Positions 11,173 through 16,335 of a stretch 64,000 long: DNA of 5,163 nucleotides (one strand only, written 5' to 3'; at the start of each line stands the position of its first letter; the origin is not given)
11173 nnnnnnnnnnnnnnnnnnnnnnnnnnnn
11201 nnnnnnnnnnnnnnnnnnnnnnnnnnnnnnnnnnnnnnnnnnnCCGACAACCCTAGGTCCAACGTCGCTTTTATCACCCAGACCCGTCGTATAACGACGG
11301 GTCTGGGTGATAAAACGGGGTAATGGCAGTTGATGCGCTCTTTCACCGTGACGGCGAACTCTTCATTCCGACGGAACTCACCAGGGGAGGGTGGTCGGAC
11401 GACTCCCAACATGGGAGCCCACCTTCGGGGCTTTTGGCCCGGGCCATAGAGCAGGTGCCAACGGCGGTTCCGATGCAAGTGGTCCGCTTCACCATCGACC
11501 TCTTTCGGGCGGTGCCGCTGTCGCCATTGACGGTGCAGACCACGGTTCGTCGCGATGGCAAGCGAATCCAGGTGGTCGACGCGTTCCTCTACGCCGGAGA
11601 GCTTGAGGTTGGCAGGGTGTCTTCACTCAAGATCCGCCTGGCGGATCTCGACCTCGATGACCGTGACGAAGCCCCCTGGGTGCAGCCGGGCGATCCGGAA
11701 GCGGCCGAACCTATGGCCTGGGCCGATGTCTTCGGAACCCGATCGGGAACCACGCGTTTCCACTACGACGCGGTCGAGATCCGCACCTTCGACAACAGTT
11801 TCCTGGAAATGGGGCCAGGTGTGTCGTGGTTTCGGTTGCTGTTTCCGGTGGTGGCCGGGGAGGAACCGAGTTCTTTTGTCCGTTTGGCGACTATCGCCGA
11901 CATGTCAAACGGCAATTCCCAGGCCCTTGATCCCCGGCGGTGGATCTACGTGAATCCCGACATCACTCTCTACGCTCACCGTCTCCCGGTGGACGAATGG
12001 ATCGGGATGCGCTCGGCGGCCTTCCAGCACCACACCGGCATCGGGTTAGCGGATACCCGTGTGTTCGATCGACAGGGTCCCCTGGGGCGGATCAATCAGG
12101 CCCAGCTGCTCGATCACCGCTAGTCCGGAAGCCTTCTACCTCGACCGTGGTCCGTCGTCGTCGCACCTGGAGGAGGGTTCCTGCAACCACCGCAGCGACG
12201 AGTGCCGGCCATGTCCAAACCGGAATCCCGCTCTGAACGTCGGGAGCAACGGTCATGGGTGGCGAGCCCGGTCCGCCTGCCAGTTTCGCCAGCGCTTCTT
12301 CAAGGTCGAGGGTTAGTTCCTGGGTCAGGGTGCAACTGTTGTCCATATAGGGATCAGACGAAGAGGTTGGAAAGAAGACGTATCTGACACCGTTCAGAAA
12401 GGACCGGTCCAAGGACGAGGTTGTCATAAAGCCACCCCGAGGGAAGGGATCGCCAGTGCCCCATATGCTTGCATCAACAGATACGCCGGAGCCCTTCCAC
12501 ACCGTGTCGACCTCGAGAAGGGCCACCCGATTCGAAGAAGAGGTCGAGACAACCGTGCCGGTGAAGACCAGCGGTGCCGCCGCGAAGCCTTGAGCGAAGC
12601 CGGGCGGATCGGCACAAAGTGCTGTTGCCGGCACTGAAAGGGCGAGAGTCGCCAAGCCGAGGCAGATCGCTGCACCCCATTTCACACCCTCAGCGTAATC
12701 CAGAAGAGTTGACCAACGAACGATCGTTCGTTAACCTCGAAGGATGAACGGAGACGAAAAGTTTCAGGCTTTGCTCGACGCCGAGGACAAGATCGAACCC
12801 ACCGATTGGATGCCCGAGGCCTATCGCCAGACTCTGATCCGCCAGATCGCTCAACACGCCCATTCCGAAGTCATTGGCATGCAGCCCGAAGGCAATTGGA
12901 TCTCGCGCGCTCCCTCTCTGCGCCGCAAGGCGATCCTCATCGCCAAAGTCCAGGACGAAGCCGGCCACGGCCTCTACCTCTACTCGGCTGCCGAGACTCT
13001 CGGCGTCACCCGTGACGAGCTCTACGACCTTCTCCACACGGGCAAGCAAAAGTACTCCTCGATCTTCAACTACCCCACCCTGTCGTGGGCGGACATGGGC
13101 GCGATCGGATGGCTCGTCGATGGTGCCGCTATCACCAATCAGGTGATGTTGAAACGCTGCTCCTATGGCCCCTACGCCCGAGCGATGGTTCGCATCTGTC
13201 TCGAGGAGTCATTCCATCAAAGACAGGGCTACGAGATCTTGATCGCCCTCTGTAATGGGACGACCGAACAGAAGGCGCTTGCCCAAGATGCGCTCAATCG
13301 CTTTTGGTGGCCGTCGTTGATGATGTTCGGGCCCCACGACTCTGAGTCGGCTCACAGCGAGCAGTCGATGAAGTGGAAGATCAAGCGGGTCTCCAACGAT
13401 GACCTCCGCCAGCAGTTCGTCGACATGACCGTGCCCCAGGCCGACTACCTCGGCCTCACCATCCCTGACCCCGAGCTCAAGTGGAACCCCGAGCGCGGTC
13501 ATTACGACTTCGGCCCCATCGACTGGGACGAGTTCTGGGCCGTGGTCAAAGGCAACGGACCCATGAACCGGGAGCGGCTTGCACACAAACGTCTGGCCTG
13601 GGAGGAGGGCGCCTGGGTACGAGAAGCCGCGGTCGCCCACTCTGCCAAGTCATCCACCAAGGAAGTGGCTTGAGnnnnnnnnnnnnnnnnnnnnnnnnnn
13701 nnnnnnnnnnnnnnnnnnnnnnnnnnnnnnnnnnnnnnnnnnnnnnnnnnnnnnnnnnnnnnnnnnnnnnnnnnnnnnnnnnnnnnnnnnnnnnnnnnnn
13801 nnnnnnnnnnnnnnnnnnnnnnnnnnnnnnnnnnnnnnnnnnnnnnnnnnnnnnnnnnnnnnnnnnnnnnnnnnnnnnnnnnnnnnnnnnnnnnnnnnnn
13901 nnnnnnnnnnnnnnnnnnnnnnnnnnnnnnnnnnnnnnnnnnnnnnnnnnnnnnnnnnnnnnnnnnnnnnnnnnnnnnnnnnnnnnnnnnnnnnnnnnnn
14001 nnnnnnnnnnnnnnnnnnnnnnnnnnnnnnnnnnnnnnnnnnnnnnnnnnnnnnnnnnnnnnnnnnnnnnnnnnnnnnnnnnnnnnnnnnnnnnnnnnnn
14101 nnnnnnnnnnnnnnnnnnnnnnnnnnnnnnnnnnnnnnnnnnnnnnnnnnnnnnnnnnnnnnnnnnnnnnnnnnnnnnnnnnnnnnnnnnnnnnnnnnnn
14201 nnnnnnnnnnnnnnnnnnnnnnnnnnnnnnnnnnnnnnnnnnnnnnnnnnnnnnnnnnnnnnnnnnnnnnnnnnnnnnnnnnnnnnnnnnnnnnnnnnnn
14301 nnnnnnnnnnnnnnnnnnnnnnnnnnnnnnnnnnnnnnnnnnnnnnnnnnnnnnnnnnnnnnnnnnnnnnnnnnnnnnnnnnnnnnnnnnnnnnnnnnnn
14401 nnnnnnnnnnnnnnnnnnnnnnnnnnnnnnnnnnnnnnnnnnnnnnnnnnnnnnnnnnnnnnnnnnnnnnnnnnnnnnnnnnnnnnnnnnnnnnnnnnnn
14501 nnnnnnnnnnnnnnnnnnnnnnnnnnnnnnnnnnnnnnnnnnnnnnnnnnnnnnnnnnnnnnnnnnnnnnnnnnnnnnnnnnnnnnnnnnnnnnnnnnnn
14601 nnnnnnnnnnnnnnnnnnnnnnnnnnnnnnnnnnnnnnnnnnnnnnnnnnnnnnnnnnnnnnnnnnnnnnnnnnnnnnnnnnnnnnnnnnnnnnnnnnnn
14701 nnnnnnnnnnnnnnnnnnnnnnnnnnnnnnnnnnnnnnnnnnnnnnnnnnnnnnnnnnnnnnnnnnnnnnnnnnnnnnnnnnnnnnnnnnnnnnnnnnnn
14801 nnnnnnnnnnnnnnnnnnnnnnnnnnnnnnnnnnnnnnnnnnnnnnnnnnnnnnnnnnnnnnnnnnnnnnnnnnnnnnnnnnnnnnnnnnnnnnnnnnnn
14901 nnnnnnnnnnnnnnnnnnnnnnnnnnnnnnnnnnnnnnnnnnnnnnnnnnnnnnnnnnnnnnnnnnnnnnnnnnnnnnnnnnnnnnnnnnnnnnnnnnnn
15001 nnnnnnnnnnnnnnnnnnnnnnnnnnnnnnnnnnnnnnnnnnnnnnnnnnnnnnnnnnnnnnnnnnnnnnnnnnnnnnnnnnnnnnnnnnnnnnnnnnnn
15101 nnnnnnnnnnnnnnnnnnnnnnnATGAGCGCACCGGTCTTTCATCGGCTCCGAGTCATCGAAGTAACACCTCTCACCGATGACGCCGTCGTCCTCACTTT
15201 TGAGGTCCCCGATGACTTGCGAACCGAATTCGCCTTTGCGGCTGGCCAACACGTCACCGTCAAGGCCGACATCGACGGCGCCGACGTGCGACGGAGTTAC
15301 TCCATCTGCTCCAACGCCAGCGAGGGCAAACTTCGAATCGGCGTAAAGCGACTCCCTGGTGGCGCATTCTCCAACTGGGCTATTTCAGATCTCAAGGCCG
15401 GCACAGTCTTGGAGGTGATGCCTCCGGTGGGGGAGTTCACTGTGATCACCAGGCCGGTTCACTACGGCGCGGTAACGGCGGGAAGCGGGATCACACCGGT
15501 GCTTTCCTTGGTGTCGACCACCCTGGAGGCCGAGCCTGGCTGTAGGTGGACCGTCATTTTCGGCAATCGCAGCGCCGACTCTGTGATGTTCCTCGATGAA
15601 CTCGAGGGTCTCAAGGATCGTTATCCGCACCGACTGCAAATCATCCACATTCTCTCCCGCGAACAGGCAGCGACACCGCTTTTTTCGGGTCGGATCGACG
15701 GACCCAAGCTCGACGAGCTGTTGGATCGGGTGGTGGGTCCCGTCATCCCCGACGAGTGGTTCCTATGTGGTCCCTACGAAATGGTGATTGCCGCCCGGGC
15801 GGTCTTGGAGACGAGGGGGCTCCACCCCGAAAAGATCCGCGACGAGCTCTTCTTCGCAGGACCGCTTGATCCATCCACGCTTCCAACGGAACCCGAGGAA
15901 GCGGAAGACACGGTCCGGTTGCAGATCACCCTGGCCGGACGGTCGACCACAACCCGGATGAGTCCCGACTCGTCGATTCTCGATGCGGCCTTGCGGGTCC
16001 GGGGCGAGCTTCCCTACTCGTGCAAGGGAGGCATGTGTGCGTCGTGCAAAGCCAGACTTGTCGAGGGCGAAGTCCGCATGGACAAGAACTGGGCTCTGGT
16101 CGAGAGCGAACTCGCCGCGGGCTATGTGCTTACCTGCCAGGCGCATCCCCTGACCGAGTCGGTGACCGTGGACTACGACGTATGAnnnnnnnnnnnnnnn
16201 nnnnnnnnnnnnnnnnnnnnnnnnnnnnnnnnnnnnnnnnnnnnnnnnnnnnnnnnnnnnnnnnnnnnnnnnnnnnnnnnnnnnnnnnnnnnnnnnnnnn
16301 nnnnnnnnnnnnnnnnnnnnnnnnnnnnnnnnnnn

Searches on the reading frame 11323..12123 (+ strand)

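Call 7: search_protein_families(library=pfam, proteins=[window:11323-12123:+], max_evalue=0.1)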
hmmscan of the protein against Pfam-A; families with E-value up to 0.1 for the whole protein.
window:11323-12123:+ (266 aa): 3 families
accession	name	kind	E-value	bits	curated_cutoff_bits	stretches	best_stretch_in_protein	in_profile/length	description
PF20789.3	4HBT_3C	-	9.7e-20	71.6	24.1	1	139-260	15-137/140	Acyl-CoA thioesterase C-terminal domain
PF13622.12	4HBT_3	-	3.4e-13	50.1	24.3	1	21-93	2-73/83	Acyl-CoA thioesterase N-terminal domain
PF03061.28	4HBT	-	0.026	15.3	20.6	1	51-94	31-75/79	Thioesterase superfamily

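Call 74: search_protein_families(library=ncbifam, proteins=[window:11323-12123:+], max_evalue=0.00001)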
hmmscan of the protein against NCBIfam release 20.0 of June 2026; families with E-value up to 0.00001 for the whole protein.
window:11323-12123:+ (266 aa): 0 families

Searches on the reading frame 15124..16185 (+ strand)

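Call 7: search_protein_families(library=pfam, proteins=[window:15124-16185:+], max_evalue=0.1)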
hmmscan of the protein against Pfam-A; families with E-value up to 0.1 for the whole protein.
window:15124-16185:+ (353 aa): 3 families
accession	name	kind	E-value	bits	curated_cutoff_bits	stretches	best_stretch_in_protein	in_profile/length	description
PF00111.32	Fer2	-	1.4e-16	60.6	21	1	269-342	2-76/77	2Fe-2S iron-sulfur cluster binding domain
PF00970.30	FAD_binding_6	-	3e-14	53.6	21.1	1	9-105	2-97/99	Oxidoreductase FAD-binding domain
PF00175.26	NAD_binding_1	-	1.2e-13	52.1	22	1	117-225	2-108/109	Oxidoreductase NAD-binding domain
